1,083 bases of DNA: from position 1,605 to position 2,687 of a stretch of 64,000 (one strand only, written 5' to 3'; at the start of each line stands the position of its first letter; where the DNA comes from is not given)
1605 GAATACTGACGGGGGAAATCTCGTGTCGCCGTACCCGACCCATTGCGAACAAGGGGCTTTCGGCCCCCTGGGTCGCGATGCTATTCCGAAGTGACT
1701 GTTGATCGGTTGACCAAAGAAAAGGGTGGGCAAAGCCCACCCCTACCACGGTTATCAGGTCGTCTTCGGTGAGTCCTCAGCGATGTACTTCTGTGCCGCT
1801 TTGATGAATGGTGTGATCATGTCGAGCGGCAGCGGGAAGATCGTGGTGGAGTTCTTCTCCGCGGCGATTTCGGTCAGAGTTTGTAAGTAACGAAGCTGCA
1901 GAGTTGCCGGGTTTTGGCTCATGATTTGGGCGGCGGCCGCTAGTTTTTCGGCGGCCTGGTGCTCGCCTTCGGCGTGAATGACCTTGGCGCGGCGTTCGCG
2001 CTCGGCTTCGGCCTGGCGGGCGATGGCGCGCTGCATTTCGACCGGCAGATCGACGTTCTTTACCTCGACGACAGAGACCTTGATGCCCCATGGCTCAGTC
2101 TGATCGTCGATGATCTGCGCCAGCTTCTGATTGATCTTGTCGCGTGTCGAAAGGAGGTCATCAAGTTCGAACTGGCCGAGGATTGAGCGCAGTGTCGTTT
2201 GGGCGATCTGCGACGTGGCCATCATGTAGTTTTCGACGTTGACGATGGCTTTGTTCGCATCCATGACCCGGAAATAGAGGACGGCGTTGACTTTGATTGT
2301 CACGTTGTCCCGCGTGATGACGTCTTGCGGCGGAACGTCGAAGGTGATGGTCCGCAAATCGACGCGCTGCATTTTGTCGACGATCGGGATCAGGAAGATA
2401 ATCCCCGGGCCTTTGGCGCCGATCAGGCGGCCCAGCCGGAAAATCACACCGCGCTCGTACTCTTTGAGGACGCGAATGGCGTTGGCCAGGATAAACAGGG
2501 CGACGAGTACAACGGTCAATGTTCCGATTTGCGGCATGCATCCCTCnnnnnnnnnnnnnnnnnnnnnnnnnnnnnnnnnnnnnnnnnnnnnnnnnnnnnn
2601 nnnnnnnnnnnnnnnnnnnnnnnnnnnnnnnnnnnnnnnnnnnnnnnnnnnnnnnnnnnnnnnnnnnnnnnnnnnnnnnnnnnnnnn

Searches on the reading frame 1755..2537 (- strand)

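Call 14: search_protein_families(library=ncbifam, proteins=[window:1755-2537:-], max_evalue=0.01)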
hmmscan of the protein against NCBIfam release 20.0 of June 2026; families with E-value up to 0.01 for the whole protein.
window:1755-2537:- (260 aa): 5 families
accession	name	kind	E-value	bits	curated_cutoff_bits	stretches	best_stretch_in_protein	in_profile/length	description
TIGR01933.1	hflK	equivalog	2.8e-19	69.6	159.4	1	21-199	1-180/261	FtsH protease activity modulator HflK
TIGR01932.1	hflC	equivalog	6.9e-18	64.5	134.4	2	6-131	6-142/318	protease modulator HflC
NF008181.0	PRK10930.1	equivalog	7.7e-13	48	660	1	6-199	82-276/419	FtsH protease activity modulator HflK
NF008259.0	PRK11029.1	equivalog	2.2e-11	43.3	427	2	7-99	6-105/334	protease modulator HflC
NF058507.1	FlotScfldFlot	equivalog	1.2e-06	27.8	700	1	45-204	57-225/477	flotillin lipid rafts scaffold protein FloT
